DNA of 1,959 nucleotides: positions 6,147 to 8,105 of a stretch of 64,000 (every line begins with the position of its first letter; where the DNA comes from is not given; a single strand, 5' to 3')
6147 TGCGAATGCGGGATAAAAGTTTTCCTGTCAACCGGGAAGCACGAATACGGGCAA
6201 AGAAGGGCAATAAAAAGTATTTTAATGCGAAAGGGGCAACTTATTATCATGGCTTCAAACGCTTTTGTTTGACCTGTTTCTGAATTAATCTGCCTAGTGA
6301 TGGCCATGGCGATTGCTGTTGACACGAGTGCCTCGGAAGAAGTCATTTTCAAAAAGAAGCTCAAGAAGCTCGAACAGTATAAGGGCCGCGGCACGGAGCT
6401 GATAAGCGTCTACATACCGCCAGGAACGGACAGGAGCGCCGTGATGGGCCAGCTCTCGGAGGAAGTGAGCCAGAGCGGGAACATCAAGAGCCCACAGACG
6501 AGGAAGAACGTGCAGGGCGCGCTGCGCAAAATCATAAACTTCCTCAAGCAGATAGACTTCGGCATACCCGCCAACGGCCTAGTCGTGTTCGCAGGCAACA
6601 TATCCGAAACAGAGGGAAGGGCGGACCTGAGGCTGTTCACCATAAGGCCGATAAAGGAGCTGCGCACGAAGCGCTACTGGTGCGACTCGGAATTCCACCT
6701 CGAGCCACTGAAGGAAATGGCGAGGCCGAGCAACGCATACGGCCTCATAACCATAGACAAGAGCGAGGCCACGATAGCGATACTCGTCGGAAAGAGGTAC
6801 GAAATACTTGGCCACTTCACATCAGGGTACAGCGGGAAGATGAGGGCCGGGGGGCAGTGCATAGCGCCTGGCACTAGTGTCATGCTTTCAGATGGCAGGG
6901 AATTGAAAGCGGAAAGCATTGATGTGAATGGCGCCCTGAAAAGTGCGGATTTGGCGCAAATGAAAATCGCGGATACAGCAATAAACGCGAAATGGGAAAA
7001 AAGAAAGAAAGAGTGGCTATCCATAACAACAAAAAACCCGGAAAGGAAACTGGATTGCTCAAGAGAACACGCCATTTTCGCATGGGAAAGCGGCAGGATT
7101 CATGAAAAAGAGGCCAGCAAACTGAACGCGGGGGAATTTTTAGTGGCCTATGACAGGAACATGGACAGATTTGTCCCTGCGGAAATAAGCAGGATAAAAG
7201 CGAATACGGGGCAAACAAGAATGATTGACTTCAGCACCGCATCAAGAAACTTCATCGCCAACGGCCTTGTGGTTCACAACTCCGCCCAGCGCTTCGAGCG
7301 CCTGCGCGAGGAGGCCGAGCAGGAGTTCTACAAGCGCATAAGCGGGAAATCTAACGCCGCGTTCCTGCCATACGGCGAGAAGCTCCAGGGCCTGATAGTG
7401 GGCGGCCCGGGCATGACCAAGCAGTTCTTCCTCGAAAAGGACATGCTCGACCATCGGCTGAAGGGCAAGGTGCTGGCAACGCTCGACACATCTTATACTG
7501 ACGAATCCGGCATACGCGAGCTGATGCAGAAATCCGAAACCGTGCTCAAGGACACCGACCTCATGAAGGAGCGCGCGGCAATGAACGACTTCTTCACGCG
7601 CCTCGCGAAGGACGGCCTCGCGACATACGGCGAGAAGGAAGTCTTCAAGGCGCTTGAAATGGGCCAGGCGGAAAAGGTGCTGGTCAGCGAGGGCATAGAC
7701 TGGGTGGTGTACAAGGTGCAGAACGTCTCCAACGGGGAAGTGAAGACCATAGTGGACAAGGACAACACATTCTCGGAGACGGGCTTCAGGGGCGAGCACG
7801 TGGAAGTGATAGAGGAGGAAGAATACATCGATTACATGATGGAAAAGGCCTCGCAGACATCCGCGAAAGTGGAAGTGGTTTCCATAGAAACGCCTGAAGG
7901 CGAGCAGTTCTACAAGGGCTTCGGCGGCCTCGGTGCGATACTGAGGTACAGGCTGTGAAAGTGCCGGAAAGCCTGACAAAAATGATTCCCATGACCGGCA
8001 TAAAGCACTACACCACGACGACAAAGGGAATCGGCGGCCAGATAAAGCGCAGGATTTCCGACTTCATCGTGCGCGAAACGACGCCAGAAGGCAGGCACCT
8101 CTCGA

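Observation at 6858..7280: Mini-intein inserted exactly at the catalytic GGQ motif of aRF1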

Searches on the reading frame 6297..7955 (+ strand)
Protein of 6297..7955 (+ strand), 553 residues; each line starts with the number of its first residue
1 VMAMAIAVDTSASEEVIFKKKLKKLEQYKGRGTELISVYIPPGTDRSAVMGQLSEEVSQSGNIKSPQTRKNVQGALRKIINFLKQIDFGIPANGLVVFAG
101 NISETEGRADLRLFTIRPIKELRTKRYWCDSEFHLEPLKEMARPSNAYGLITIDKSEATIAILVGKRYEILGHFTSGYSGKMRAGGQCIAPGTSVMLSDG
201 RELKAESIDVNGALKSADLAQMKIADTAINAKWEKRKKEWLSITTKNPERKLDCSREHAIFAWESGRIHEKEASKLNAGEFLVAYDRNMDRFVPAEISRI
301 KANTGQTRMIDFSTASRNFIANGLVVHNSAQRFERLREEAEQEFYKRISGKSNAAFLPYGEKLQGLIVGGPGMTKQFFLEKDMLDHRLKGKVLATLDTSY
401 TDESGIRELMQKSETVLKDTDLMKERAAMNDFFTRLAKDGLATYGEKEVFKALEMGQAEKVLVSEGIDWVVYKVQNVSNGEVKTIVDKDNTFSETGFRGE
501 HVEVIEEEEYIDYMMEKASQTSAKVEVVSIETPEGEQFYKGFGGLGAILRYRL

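Call 3: search_protein_families(library=pfam, proteins=[window:6297-7955:+], max_evalue=1)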
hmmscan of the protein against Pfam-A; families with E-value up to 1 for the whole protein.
window:6297-7955:+ (553 aa): 8 families
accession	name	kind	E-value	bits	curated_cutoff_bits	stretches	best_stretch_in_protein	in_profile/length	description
PF03464.20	eRF1_2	-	5.5e-30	104.9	27.1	2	328-419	41-133/133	eRF1 domain 2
PF03465.20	eRF1_3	-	3.7e-25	88.9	25.8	1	423-553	2-106/106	eRF1 domain 3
PF03463.20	eRF1_1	-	6.5e-14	52.4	23.8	1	20-141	2-122/123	eRF1 domain 1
PF14890.11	Intein_splicing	-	1.9e-07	31.4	35.8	1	210-284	19-96/155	Intein splicing domain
PF01079.26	Hint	-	0.0018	18.4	29.7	1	186-304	11-136/213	Hint module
PF18854.6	baeRF_family10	-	0.0027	18.4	27.1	1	304-402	53-129/143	Bacterial archaeo-eukaryotic release factor family 10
PF12147.14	Methyltransf_20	-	0.0064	16.1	21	1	425-535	39-145/309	Putative methyltransferase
PF22667.2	Lon_lid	-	0.054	13.6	27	1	389-416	13-40/57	Lon protease AAA+ ATPase lid domain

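Call 4: search_protein_families(library=ncbifam, proteins=[window:6297-7955:+], max_evalue=1)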
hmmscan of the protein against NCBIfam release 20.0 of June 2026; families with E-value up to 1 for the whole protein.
window:6297-7955:+ (553 aa): 7 families
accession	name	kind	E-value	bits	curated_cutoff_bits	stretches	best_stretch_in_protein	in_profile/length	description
TIGR03676.1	aRF1_eRF1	equivalog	3.3e-128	427.9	234.7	2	329-552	174-402/403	peptide chain release factor aRF-1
TIGR00111.1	pelota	equivalog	6.2e-21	75.1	177.65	1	331-553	169-351/351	mRNA surveillance protein pelota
NF038136.1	rSAM_Rv_intein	exception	1.4e-05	24.2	700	1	297-354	303-362/574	intein-containing Rv2578c family radical SAM protein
TIGR01445.1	intein_Nterm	domain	7.3e-05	23.7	24.5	1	188-261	1-82/83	intein N-terminal splicing region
NF011302.0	PRK14714.1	equivalog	0.0011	16.6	1791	1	214-326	983-1098/1350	DNA-directed DNA polymerase II large subunit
NF052289.1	Rv2629_fam_RHF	equivalog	0.0018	17.6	320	1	382-551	204-357/357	Rv2629 family ribosome hibernation factor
TIGR01443.1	intein_Cterm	domain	0.034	14.4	15.6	1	318-329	12-24/24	intein C-terminal splicing region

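Call 9: find_homologous_proteins(query=window:6297-7955:+, max_evalue=1e-10)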
Query window:6297-7955:+ (553 aa): 1548 proteins with E <= 1e-10 among 8000 candidates; the best 120 are listed.
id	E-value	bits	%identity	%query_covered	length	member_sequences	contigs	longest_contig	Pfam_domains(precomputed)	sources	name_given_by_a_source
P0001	0.0e+0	1218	100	99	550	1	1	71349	PF03465.21,PF03464.21,PF14890.12,PF03463.21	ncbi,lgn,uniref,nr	ncbi:MAG: hypothetical protein HY544_03885 [Candidatus Diapherotrites archaeon]|uniref:Peptide chain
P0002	1.3e-226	771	70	47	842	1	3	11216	PF03465.21,PF03464.21,PF14528.12,PF14890.12,PF03463.21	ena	-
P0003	3.4e-223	760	67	47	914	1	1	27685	PF03465.21,PF03464.21,PF12844.14,PF01381.29,PF14528.12,PF14890.12,PF03463.21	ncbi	-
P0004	3.4e-209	714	74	41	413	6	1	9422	PF03465.21,PF03464.21,PF18854.7,PF18859.7,PF03463.21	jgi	-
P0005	8.2e-208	709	77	41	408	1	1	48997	PF03465.21,PF03464.21,PF18854.7,PF18859.7,PF03463.21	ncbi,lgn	-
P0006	9.1e-204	696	59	50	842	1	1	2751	PF03465.21,PF03464.21,PF14528.12,PF14890.12,PF03463.21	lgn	-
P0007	3.1e-202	691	75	41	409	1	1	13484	PF03465.21,PF03464.21,PF18854.7,PF18859.7,PF03463.21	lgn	-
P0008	4.9e-201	687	73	41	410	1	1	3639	PF03465.21,PF03464.21,PF18854.7,PF18859.7,PF03463.21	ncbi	-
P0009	5.9e-200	683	70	41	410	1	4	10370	PF03465.21,PF03464.21,PF18854.7,PF18859.7,PF03463.21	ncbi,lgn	-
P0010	2.9e-198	678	74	41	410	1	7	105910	PF03465.21,PF03464.21,PF18854.7,PF18859.7,PF03463.21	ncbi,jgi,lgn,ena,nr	ncbi:MAG TPA: peptide chain release factor aRF-1 [archaeon]|nr:peptide chain release factor aRF-1 [a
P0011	6.1e-197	674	56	99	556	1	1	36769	PF03465.21,PF03464.21,PF14890.12,PF03463.21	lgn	-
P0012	1.6e-196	672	74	41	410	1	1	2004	PF03465.21,PF03464.21,PF18854.7,PF18859.7,PF03463.21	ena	-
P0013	1.2e-195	669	56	95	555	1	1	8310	PF03465.21,PF03464.21,PF01079.26,PF09723.16,PF14890.12,PF03463.21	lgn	-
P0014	2.3e-195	668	71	41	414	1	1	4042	PF03465.21,PF03464.21,PF18854.7,PF18859.7,PF03463.21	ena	-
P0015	1.8e-193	662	58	46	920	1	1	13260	PF03465.21,PF03464.21,PF12844.14,PF01381.29,PF14528.12,PF14890.12,PF03463.21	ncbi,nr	ncbi:MAG: peptide chain release factor aRF-1 [Candidatus ainarchaeum sp.]|nr:peptide chain release f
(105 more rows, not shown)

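Call 56: find_encoding_contigs(protein=P0005, flank=4000, max_places=2)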
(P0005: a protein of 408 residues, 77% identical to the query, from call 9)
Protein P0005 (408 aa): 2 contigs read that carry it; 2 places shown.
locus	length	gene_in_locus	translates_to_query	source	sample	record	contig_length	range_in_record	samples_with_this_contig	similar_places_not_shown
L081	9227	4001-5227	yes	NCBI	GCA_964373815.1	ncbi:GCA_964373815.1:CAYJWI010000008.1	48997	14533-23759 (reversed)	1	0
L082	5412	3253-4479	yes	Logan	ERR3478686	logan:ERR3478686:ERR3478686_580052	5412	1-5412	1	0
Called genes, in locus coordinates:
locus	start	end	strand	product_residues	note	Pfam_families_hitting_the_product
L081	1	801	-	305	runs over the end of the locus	PF00696:AA_kinase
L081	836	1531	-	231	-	PF00005:ABC_tran, PF00931:NB-ARC (faint), PF02463:SMC_N (weak), PF13304:AAA_21 (faint)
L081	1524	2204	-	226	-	PF00528:BPD_transp_1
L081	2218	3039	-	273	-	PF00497:SBP_bac_3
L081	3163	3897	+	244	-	PF01978:TrmB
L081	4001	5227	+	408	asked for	PF03463:eRF1_1, PF18854:baeRF_family10 (weak), PF03464:eRF1_2, PF18859:acVLRF1 (faint), PF03465:eRF1_3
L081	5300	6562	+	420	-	PF01142:TruD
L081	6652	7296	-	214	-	-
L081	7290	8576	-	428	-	PF03142:Chitin_synth_2 (faint), PF13506:Glyco_transf_21, PF00535:Glycos_transf_2, PF10111:Glyco_tranf_2_2, PF13641:Glyco_tranf_2_3, PF13632:Glyco_trans_2_3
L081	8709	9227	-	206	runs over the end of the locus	-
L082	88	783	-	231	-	PF00005:ABC_tran, PF00931:NB-ARC (faint), PF02463:SMC_N (weak), PF13304:AAA_21 (faint)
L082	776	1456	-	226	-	PF00528:BPD_transp_1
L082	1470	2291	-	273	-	PF00497:SBP_bac_3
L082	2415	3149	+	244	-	PF01978:TrmB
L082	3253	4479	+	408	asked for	PF03463:eRF1_1, PF18854:baeRF_family10 (weak), PF03464:eRF1_2, PF18859:acVLRF1 (faint), PF03465:eRF1_3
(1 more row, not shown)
